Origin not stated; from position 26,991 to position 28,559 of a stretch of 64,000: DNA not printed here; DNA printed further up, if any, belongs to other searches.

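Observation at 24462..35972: Non-canonical pyridine-ring catabolic cluster: Mo hydroxylase + two orphan Rieske oxygenases + NicX/NicD/maleate-isomerase lower pathway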

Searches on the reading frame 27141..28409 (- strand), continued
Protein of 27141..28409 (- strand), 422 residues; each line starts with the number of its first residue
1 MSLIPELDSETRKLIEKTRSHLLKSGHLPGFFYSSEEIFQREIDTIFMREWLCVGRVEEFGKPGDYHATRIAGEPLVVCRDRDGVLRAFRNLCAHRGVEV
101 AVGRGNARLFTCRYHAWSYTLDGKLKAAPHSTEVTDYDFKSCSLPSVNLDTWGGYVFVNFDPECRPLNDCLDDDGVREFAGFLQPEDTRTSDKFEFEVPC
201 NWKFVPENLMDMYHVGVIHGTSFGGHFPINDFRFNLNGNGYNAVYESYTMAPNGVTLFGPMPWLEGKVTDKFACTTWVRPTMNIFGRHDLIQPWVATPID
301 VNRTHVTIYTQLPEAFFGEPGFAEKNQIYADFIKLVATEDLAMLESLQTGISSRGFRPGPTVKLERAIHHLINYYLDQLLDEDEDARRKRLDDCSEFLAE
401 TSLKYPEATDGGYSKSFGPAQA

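Call 82: search_solved_structures(query=L081:16326-17438:+, max_evalue=0.001)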
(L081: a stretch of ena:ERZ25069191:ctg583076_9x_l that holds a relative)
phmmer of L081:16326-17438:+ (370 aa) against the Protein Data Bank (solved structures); distinct sequences matched with E-value up to 0.001: 32.
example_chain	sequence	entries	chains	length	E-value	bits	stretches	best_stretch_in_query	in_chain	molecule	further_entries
6omp_A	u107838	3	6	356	8e-40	140.1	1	9-364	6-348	PtmU3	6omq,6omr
8uyr_A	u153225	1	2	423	1.1e-19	73.8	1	7-366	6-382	DitZ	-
4inf_A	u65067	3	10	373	2.6e-12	49.5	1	115-328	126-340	METAL-DEPENDENT HYDROLASE | 5-Carboxyvanillate Decarboxylase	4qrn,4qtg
4qs5_A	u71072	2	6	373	1e-11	47.6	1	115-327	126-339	Ligw2 Decarboxylase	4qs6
4icm_A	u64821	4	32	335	4.3e-11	45.5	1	56-363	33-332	5-carboxyvanillate decarboxylase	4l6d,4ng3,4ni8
4ofc_A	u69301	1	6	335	7.3e-11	44.7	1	77-363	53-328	2-amino-3-carboxymuconate-6-semialdehyde decarboxylase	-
2wm1_A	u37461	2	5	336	7.4e-11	44.7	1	77-363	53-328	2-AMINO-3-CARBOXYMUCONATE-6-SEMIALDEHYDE DECARBOXYLASE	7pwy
4igm_A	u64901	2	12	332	8.1e-11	44.6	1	77-363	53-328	2-amino-3-carboxymuconate-6-semialdehyde decarboxylase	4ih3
4ign_A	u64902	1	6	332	1.2e-10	44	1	78-363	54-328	2-amino-3-carboxymuconate-6-semialdehyde decarboxylase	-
3nur_A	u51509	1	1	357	1.9e-10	43.4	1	116-362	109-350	Amidohydrolase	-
3s4t_A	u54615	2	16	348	3.3e-10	42.6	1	81-297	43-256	Amidohydrolase 2 | Gamma-resorcylate decarboxylase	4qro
4era_A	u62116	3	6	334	1.1e-07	34.2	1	78-365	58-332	2-amino-3-carboxymuconate 6-semialdehyde decarboxylase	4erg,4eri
8yt2_A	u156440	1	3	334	1.3e-07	34.1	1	78-365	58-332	2-amino-3-carboxymuconate 6-semialdehyde decarboxylase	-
2hbv_A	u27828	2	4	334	1.5e-07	33.9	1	78-250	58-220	2-amino-3-carboxymuconate 6-semialdehyde decarboxylase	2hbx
4epk_A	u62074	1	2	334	1.7e-07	33.7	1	77-165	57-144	2-amino-3-carboxymuconate 6-semialdehyde decarboxylase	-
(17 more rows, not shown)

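Call 90: search_dna_similar(query=window:27141-28409:-, collection=plasmids, mode=protein, max_rows=12)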
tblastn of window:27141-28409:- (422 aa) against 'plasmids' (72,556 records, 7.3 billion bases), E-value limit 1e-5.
Records with a match: 1020; places in all: 1577; records where one place covers at least 80% of the query: 140.
Best place of each record, by identity: <60% 1020.
By first word of the organism name: Rhizobium 142; Sinorhizobium 88; Phaeobacter 66; Rhodococcus 65; Pseudosulfitobacter 40; Sphingobium 32; Paracoccus 31; Pseudomonas 28; Novosphingobium 24; Azospirillum 24; and 134 more.
By predicted mobility (MOB-suite, as given by PLSDB): non-mobilizable 586; conjugative 316; mobilizable 118.
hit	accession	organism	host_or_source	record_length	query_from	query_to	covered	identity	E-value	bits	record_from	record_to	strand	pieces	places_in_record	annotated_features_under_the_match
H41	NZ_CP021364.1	Acidovorax carolinensis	-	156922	10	375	87%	39.0%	9e-79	272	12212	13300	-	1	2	aromatic ring-hydroxylating dioxygenase subunit alpha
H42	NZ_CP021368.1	Acidovorax carolinensis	-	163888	10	375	87%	39.0%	9e-79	272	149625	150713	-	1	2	aromatic ring-hydroxylating dioxygenase subunit alpha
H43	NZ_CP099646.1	Paraburkholderia fungorum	Arabidopsis thaliana,pure culture,leaf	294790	1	375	89%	37.2%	4e-74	259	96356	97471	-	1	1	aromatic ring-hydroxylating dioxygenase subunit alpha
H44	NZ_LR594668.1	Variovorax sp. SRS16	linuron-contaminated soil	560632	16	371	84%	37.2%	3e-75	262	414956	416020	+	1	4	aromatic ring-hydroxylating dioxygenase subunit alpha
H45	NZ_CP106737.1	Roseovarius pelagicus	cell culture,Arctic seawater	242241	11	374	86%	33.7%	8e-52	194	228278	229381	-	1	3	aromatic ring-hydroxylating dioxygenase subunit alpha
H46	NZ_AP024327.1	Caballeronia sp. NK8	-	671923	22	374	84%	31.8%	3e-49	187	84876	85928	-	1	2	aromatic ring-hydroxylating dioxygenase subunit alpha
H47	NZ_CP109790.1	Leisingera thetidis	-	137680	4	374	88%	30.0%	1e-36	149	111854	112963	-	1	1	aromatic ring-hydroxylating dioxygenase subunit alpha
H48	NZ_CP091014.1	Burkholderia cenocepacia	-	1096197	5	374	88%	29.8%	2e-41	163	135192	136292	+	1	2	none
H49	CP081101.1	Rhodobacteraceae bacterium M382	-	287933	3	371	87%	29.7%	4e-32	136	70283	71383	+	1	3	ring-hydroxylating oxygenase subunit alpha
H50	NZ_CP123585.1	Alisedimentitalea scapharcae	Anadara broughtonii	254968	3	371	87%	29.7%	9e-32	135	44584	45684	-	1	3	ring-hydroxylating oxygenase subunit alpha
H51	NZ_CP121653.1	Rhizobium sp. CB3171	Calliandra calothyrsus,cell culture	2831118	1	371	88%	29.3%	3e-37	151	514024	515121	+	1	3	record has no annotation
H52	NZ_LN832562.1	Paracoccus aminovorans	-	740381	15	374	85%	29.8%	2e-36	149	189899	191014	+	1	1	aromatic ring-hydroxylating dioxygenase subunit alpha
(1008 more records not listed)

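Call 92: get_annotated_region(hit=H41, flank=10000)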
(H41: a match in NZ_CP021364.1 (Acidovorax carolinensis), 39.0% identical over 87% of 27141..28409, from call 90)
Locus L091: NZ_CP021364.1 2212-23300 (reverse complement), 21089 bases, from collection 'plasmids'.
description: Acidovorax carolinensis strain P3 plasmid pACP3.2, complete sequence
organism: Acidovorax carolinensis (NCBI taxid 553814)
taxonomy: Bacteria; Pseudomonadota; Betaproteobacteria; Burkholderiales; Comamonadaceae; Acidovorax; Acidovorax carolinensis
host: -; source: -; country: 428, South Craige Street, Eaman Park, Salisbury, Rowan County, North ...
typing (MOB-suite, as given by PLSDB): non-mobilizable
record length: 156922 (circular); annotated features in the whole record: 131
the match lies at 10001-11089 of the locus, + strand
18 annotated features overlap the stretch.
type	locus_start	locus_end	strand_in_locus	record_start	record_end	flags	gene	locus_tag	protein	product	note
CDS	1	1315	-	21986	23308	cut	fahA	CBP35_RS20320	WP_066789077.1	fumarylacetoacetase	GO:0006559 - L-phenylalanine catabolic process [Evidence IEA]; GO:0006572 - tyrosine catabolic process [Evidence IEA]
CDS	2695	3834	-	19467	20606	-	-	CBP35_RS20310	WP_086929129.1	porin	-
CDS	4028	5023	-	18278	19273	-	-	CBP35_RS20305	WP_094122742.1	tripartite tricarboxylate transporter substrate binding protein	-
CDS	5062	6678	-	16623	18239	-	-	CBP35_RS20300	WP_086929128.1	FAD-dependent oxidoreductase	-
CDS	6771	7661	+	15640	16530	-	-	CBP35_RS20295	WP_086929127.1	LysR family transcriptional regulator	-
CDS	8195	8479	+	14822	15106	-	-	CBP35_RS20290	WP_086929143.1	DUF2798 domain-containing protein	-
CDS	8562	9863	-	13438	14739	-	-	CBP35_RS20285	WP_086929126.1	citrate/2-methylcitrate synthase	GO:0006099 - tricarboxylic acid cycle [Evidence IEA]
CDS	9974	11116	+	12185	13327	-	-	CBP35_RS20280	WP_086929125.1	aromatic ring-hydroxylating dioxygenase subunit alpha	-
CDS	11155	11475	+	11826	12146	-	-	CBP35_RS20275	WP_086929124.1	non-heme iron oxygenase ferredoxin subunit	-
CDS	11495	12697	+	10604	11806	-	-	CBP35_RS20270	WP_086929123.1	FAD-dependent oxidoreductase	-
CDS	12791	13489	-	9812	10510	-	-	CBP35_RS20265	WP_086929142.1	helix-turn-helix domain-containing protein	-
CDS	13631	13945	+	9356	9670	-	-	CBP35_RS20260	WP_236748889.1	acyl-CoA dehydrogenase N-terminal domain-containing protein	-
CDS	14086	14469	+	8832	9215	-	-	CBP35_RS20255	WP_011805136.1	type II toxin-antitoxin system RelE/ParE family toxin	-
CDS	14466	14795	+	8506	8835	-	-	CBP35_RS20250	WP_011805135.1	helix-turn-helix transcriptional regulator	-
CDS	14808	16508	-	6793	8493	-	-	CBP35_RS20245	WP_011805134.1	site-specific integrase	-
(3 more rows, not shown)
